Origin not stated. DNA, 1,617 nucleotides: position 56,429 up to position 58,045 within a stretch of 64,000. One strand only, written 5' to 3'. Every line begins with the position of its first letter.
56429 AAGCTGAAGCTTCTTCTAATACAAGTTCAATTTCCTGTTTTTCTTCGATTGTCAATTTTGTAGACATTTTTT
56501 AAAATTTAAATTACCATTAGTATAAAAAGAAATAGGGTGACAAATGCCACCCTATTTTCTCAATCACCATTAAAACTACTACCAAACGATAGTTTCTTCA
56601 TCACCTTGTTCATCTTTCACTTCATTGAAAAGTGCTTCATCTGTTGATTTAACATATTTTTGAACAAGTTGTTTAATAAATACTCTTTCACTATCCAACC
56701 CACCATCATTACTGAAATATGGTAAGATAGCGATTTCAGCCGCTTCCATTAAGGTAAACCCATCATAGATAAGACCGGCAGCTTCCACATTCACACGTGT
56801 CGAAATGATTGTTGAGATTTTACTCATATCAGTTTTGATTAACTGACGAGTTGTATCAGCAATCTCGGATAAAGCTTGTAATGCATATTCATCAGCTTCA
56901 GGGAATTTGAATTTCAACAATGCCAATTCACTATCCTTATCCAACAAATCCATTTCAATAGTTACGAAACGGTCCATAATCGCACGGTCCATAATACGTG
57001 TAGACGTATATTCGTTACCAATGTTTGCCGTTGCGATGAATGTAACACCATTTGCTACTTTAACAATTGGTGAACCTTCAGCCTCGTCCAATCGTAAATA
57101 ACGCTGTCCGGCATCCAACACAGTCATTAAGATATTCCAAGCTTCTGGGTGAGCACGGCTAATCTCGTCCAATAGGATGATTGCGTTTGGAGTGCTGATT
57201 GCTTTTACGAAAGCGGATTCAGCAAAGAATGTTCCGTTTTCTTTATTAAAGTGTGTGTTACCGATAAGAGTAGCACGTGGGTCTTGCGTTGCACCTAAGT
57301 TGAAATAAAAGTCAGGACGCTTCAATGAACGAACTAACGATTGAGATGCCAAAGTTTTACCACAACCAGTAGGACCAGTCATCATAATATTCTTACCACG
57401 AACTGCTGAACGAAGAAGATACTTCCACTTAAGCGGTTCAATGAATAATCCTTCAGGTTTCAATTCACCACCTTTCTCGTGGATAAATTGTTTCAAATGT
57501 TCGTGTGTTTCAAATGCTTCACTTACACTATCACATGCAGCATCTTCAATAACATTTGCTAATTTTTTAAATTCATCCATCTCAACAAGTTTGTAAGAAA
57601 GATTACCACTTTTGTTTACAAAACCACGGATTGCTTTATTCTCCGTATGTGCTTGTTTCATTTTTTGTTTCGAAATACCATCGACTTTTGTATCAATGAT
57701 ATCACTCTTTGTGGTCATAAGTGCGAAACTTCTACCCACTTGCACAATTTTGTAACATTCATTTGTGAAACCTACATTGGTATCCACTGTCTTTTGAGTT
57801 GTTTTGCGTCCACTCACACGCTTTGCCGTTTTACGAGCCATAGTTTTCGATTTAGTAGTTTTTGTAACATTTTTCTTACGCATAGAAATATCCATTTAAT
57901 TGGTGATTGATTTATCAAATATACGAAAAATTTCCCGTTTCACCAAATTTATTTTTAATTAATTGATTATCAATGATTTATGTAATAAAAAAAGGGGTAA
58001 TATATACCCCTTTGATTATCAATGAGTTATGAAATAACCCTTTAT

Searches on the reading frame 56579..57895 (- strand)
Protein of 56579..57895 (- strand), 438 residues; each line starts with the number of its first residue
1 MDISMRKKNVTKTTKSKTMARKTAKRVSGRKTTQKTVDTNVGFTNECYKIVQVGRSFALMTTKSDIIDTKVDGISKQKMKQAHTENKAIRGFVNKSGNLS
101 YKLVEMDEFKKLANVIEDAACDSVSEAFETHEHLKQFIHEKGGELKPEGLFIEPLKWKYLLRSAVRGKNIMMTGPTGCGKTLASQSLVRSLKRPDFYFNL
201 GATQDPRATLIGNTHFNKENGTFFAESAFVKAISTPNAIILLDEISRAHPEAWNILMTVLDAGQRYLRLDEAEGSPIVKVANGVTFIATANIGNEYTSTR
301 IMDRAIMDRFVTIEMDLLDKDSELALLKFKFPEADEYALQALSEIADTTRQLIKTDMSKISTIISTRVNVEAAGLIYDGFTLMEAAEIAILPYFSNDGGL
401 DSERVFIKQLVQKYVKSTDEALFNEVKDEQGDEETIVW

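Call 14: search_protein_families(library=pfam, proteins=[window:56579-57895:-], max_evalue=0.001)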
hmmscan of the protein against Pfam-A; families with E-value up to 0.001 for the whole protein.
window:56579-57895:- (438 aa): 8 families
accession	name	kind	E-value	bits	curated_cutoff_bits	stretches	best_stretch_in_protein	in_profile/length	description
PF07728.20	AAA_5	-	1.9e-16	60.8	22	1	169-310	1-139/139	AAA domain (dynein-related subfamily)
PF07724.20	AAA_2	-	1.6e-11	44.9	27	1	169-303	5-136/166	AAA domain (Cdc48 subfamily)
PF00004.35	AAA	-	8e-08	33.2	21.2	1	170-310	1-123/131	ATPase family associated with various cellular activities (AAA)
PF08406.16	CbbQ_C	-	3.7e-06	27.5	20.6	1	336-397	13-71/85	CbbQ/NirQ/NorQ C-terminal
PF00158.32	Sigma54_activat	-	1.2e-05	25.6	20.2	1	165-264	20-121/168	Sigma-54 interaction domain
PF13173.12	AAA_14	-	2.6e-05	24.7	27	1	168-263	3-88/129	AAA domain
PF12775.13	AAA_7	-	0.00048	20.2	25.8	0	156-196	21-62/181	P-loop containing dynein motor region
PF20030.5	bpMoxR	-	0.00052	19.6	27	1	163-322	27-173/205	MoxR domain in the MoxR-vWA-beta-propeller ternary systems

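Call 15: search_dna_similar(query=window:56579-57895:-, collection=phages, mode=protein, max_rows=25)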
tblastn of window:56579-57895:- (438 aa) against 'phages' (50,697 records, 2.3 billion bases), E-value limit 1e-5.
Records with a match: 71; places in all: 71; records where one place covers at least 80% of the query: 0.
Best place of each record, by identity: <60% 71.
By first word of the organism name: Mycobacterium 28; Klebsiella 11; Thermus 10; Bacteriophage 6; Salmonella 4; Microcystis 2; uncultured 2; Lactobacillus 2; Bacteroides 1; Rhodococcus 1; and 4 more.
By host as written in the record: Mycobacterium smegmatis mc2 155 17; - 9; Mycobacterium smegmatis mc#155 9; Thermus thermophilus 5; Klebsiella pneumoniae 5; Thermus thermophilus HB8 4; Salmonella enterica subsp. enterica serovar Typhi 2; Klebsiella sp. 2; and 16 more.
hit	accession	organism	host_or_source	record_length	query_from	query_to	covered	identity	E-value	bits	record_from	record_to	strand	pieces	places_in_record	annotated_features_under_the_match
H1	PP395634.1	Microcystis phage Mel-JY01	Microcystis elabens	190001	145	425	64%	56.6%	6e-101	335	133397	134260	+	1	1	AAA domain containing protein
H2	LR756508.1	uncultured phage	metagenomic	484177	129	424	68%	50.2%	9e-88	297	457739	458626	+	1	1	record has no annotation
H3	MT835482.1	Bacteriophage sp.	human fecal samples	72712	148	411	60%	34.0%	6e-31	132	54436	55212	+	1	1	record has no annotation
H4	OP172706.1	Bacteroides phage BS162P1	Bacteroides salyersiae BSC162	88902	148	394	56%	32.9%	3e-30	129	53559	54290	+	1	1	hypothetical protein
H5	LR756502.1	uncultured phage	metagenomic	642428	171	418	57%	30.0%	2e-6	57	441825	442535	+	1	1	record has no annotation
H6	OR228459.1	Klebsiella phage fENko-Kae01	Klebsiella aerogenes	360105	120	367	57%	26.8%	3e-7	59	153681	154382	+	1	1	ATP-dependent Clp protease ATP-binding subunit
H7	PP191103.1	Salmonella phage PHA46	Salmonella enterica subsp. enterica ...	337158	120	367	57%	26.8%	5e-7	58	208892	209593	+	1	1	none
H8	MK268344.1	Salmonella phage Munch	Salmonella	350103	120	367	57%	26.8%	5e-7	58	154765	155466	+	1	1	ATP-dependent Clp protease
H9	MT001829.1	Salmonella phage SE_PL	Salmonella enterica subsp. enterica ...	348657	120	367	57%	26.8%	6e-7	58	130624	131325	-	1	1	ATP dependent Clp protease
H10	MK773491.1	Salmonella phage 7t3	Salmonella enterica subsp. enterica ...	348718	120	367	57%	26.8%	6e-7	58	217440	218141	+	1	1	ClpA-like protein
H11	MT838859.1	Bacteriophage sp.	human fecal samples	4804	157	390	53%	28.3%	2e-11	72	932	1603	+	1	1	record has no annotation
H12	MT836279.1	Bacteriophage sp.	human fecal samples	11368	147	391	56%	26.0%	7e-10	67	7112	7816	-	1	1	record has no annotation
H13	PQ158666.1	Thermus phage P23-45_stolb3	Thermus thermophilus HB8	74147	161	387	52%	27.3%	2e-9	66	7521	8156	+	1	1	hypothetical protein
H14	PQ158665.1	Thermus phage P23-45_stolb2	Thermus thermophilus HB8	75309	161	387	52%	27.3%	3e-9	66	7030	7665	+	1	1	hypothetical protein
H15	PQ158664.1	Thermus phage P23-45_stolb1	Thermus thermophilus HB8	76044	161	387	52%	27.3%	3e-9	66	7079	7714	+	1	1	hypothetical protein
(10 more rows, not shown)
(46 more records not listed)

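Call 28: find_related_loci(query=window:56579-57895:-, collection=viral_contigs, flank=4000)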
Query window:56579-57895:- (438 aa) in viral_contigs; peptide patterns used: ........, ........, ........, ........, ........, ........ (x = any residue, [..] = any of these).
424 stretches matched a pattern; 417 encode a relative of the query (tblastn E <= 1e-3); the best 80 are kept; 80 distinct loci.
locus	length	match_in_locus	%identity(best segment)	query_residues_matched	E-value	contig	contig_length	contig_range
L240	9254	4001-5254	86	19-438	0e+0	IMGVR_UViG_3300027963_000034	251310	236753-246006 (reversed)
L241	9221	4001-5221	87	32-438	0e+0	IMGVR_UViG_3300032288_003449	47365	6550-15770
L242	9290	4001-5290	82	5-438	0e+0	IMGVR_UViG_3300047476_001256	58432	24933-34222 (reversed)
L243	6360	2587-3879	80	6-438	0e+0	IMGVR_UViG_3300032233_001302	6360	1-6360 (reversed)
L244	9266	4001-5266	81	15-438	0e+0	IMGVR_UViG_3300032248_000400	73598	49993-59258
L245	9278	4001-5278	79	17-438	0e+0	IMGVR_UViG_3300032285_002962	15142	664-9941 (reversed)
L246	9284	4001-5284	78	13-438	0e+0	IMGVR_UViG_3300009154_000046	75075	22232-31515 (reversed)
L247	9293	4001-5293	74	1-438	0e+0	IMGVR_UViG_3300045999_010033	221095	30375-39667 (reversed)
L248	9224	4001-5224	77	31-438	0e+0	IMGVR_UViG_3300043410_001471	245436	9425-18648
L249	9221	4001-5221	77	32-438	0e+0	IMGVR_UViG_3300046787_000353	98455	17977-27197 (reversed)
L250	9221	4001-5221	76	32-438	0e+0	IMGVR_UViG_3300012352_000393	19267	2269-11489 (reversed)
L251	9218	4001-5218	75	32-438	0e+0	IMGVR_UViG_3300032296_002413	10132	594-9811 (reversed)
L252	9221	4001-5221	76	32-438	0e+0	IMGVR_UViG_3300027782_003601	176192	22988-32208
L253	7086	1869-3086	75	32-438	0e+0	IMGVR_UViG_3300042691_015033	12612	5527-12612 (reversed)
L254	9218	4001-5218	76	33-438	0e+0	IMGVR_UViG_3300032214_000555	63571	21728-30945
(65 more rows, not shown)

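Call 78: get_annotated_region(hit=H1, flank=6000)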
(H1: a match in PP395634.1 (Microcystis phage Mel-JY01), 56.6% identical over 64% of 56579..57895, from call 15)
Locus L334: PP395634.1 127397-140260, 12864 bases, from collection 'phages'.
description: Microcystis phage Mel-JY01, complete genome.
organism: Microcystis phage Mel-JY01 (NCBI taxid 3126653)
taxonomy: Viruses; Duplodnaviria; Heunggongvirae; Uroviricota; Caudoviricetes
host: Microcystis elabens; source: -; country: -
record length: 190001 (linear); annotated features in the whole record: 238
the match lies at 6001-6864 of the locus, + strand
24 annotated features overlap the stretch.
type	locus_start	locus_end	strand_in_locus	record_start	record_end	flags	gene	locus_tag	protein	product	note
CDS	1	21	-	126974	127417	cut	-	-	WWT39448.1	hypothetical protein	-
CDS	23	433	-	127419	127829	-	-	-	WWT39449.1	hypothetical protein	-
CDS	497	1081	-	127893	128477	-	-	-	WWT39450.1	hypothetical protein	-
CDS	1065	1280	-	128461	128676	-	-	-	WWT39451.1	hypothetical protein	-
CDS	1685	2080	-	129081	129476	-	-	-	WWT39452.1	hypothetical protein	-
CDS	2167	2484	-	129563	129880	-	-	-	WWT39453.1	hypothetical protein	-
CDS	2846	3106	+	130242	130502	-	-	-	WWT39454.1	hypothetical protein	-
CDS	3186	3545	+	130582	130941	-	-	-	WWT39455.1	hypothetical protein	-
CDS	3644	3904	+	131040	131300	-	-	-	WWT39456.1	hypothetical protein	-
CDS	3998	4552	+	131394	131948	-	-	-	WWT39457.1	hypothetical protein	-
CDS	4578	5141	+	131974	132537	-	-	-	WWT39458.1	hypothetical protein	-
CDS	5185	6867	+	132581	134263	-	-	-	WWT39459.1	AAA domain containing protein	-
CDS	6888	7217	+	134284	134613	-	-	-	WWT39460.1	hypothetical protein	-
CDS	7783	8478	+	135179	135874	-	-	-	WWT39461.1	hypothetical protein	-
CDS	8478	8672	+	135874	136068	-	-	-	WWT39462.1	hypothetical protein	-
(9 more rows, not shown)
